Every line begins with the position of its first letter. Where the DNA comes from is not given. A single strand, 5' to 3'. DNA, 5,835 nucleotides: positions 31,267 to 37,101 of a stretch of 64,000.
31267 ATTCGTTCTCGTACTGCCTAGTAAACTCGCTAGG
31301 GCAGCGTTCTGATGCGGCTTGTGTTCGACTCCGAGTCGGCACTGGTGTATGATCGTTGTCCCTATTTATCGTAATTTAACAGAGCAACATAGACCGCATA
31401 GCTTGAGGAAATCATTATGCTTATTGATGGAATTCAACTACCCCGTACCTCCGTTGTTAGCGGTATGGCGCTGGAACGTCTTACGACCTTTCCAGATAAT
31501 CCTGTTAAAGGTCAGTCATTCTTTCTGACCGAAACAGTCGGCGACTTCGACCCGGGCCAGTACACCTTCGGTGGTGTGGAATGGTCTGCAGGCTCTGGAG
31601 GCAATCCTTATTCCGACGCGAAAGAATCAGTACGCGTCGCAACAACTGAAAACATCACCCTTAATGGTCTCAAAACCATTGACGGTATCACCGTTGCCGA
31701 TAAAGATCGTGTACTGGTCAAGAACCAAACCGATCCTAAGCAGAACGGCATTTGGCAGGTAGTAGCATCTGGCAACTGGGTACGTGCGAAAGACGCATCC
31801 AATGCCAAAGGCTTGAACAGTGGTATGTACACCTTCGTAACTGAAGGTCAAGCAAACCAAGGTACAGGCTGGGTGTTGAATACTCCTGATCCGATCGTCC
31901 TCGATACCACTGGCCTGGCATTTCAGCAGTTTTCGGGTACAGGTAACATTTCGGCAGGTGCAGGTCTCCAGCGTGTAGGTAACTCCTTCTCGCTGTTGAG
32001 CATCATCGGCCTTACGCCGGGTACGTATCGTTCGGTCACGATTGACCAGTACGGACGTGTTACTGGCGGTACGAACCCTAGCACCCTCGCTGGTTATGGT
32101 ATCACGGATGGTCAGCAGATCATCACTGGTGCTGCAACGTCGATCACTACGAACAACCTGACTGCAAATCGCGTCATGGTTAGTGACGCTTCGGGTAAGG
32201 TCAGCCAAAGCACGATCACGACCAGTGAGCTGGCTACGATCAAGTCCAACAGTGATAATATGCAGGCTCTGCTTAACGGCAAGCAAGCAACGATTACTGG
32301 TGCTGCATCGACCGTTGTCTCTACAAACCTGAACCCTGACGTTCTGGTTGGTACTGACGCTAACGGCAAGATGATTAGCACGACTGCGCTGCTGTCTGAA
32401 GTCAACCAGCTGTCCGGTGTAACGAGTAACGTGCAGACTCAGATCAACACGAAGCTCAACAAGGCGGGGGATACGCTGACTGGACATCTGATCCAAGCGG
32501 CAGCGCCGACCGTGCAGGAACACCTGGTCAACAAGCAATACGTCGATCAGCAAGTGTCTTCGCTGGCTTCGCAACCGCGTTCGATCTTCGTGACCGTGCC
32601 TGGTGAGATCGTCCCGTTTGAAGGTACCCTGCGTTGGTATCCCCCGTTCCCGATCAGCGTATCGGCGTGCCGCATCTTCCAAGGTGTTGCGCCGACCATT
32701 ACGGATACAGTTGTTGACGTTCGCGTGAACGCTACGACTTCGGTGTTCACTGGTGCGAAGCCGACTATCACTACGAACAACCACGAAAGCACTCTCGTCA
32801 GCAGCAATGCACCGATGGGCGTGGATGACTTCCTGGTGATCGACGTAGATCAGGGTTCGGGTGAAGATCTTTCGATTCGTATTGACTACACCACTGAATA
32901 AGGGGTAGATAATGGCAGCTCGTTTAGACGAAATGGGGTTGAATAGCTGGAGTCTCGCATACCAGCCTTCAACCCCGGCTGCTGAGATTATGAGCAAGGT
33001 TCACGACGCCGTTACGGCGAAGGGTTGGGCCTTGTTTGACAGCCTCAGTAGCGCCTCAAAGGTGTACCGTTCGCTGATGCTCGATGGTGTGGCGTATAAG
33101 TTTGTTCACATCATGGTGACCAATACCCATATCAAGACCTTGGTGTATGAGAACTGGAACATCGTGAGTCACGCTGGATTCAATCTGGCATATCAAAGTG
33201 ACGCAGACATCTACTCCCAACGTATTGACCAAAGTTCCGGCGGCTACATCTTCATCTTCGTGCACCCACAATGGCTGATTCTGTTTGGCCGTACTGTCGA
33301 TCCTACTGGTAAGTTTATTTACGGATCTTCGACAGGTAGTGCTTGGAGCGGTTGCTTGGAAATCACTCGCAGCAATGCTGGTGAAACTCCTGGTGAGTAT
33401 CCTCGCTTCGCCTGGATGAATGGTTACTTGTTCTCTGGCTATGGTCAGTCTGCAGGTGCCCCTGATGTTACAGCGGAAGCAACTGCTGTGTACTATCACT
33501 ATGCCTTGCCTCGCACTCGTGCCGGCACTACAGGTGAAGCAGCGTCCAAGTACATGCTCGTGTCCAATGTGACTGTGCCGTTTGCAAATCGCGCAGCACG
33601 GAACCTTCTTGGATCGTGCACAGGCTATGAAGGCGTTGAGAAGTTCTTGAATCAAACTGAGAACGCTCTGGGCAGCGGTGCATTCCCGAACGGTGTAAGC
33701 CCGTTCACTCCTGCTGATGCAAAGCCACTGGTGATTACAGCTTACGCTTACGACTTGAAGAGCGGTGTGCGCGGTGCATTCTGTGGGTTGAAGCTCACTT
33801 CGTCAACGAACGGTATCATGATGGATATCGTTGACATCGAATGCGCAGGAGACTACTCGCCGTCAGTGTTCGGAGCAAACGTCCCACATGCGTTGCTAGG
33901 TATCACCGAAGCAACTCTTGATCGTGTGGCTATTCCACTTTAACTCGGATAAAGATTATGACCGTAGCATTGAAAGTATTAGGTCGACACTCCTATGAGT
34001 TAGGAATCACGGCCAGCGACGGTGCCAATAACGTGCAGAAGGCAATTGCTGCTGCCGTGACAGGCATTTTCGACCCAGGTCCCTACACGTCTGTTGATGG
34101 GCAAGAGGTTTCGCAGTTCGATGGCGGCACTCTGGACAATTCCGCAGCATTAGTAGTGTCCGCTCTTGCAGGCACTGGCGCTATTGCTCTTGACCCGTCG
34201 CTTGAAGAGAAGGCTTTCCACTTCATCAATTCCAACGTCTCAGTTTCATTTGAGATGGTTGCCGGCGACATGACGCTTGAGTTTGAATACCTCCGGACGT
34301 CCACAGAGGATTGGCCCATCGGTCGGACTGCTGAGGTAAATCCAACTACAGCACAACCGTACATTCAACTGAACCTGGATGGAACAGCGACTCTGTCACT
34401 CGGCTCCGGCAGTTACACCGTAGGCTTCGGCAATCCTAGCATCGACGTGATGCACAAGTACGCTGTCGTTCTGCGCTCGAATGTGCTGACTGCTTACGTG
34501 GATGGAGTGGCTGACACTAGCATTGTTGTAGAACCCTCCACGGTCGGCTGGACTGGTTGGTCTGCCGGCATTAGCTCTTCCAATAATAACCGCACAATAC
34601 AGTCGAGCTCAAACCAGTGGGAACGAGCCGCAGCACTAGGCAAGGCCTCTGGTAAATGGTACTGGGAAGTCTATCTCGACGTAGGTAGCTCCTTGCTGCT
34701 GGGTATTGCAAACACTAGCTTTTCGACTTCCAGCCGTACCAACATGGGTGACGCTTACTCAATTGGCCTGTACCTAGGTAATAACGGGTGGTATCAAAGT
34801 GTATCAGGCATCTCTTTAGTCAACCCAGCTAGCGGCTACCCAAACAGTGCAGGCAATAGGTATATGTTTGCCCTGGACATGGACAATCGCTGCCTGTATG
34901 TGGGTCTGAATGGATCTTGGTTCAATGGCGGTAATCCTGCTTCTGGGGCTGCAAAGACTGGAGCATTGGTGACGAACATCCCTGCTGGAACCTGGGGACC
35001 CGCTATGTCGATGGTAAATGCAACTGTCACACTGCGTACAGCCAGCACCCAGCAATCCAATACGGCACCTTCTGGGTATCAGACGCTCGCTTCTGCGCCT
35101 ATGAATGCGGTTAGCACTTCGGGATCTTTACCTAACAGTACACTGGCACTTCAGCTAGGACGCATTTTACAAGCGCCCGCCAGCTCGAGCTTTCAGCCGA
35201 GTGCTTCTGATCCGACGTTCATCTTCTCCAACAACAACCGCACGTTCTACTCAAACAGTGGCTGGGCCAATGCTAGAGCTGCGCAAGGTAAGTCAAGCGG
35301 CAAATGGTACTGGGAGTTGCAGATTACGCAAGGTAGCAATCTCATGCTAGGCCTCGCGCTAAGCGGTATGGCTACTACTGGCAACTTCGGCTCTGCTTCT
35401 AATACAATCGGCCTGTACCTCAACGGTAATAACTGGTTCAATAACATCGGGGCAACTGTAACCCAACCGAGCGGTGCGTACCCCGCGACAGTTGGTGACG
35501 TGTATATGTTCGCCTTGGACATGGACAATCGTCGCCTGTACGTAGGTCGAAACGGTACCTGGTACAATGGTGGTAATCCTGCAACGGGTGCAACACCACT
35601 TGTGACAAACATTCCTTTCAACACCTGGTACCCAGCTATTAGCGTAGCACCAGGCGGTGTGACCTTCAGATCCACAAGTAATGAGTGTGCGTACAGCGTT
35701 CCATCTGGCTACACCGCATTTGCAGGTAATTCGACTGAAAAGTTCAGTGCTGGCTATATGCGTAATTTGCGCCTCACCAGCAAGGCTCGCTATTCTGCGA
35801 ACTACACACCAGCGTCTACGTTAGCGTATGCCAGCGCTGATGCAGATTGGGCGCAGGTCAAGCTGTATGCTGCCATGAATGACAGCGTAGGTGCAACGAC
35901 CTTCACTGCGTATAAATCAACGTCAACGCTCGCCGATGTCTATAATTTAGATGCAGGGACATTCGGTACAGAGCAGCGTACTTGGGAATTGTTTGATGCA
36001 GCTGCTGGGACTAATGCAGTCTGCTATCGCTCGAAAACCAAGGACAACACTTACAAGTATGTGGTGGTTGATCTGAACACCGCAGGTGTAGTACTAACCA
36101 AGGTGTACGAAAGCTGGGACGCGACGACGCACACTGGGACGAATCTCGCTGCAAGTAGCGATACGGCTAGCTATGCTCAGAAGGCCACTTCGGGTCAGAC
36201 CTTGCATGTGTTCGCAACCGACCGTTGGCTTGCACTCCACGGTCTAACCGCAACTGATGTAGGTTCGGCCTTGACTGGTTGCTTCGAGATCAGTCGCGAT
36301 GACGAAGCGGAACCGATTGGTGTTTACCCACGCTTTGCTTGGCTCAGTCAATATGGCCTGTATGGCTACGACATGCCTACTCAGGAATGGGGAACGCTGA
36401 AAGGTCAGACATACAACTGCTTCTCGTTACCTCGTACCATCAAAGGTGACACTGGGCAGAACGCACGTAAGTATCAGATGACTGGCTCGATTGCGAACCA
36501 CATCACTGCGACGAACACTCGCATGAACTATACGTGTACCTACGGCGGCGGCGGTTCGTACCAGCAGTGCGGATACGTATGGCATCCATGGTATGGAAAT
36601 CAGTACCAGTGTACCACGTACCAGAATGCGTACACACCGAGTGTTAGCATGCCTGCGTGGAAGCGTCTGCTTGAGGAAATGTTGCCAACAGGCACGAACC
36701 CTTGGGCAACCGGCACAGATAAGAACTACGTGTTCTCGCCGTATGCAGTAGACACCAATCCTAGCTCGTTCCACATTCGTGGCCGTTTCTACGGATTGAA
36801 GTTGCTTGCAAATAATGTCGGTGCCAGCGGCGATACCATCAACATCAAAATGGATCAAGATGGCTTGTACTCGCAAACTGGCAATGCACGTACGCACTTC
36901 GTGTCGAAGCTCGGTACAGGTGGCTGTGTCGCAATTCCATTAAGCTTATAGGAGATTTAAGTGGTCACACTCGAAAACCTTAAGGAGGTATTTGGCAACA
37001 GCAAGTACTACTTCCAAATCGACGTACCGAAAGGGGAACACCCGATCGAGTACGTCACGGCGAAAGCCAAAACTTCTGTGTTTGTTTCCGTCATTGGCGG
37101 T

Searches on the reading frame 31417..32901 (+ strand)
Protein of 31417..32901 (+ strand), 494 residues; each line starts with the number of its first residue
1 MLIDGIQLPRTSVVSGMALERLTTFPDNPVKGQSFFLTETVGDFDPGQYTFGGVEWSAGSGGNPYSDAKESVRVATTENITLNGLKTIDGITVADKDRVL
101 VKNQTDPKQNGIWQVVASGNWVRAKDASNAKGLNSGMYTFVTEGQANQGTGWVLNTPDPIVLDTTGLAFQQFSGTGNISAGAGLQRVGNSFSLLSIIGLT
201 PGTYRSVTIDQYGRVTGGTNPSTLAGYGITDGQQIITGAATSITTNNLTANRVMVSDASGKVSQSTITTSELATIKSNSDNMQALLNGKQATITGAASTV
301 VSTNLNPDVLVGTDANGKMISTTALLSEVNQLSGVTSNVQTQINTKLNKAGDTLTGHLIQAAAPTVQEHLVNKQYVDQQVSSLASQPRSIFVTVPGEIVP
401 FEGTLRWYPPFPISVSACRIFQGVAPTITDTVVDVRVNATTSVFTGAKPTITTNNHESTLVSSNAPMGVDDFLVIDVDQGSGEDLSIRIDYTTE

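Call 5: search_protein_families(library=pfam, proteins=[window:31417-32901:+], max_evalue=1)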
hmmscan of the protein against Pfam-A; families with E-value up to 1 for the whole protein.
window:31417-32901:+ (494 aa): 3 families
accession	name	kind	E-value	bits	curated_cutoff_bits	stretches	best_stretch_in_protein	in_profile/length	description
PF01957.25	NfeD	-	0.057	14.1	29.1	1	42-82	13-53/57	NfeD-like C-terminal, partner-binding domain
PF04129.18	Vps52_CC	-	0.34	11.1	26.5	1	268-352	40-124/173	Vps52/Sac2 family, coiled-coil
PF07483.16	W_rich_C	-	0.4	11.2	26.2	1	83-127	36-79/105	Tryptophan-rich Synechocystis species C-terminal domain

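Call 6: search_protein_families(library=phrogs, proteins=[window:31417-32901:+], max_evalue=0.01)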
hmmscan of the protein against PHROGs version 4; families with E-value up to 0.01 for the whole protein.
window:31417-32901:+ (494 aa): 13 families
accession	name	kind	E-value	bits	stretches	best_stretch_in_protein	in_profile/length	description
phrog_16867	-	unknown function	2e-32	113.5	1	66-233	72-217/631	-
phrog_11518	-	tail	6.2e-31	108.4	1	67-383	164-442/812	tail fiber protein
phrog_27782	-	unknown function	4.5e-30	105.9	1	67-196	165-285/644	-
phrog_17264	-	unknown function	1.1e-26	94.4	1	72-244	1-137/147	-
phrog_14570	-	unknown function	7.8e-24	85.2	1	67-173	167-273/540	-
phrog_30390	-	unknown function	9.5e-23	81.5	1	81-191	542-658/766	-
phrog_24595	-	head and packaging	4.2e-22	80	1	67-275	42-262/325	virion structural protein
phrog_2647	-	head and packaging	4.6e-22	79.5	1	68-196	117-248/336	head decoration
phrog_2824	-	head and packaging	4e-13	49.3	1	69-193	933-1059/1151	virion structural protein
phrog_5181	-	unknown function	2.2e-11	43.8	1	115-307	145-303/763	-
phrog_17153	-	unknown function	3.8e-11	44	2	284-344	92-152/288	-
phrog_16122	-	head and packaging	4e-08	33.7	2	284-353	91-151/526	virion structural protein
phrog_22757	-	unknown function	0.007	16.9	1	1-57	1-61/193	-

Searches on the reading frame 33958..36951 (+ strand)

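Call 29: search_protein_families(library=phrogs, proteins=[window:33958-36951:+], max_evalue=0.00001)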
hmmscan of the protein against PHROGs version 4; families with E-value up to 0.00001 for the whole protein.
window:33958-36951:+ (997 aa): 2 families
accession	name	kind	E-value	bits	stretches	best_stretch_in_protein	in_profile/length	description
phrog_10080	-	unknown function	1.2e-21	78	2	404-592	11-199/667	-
phrog_19943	-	head and packaging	2e-13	49.9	2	432-589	724-886/1227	virion structural protein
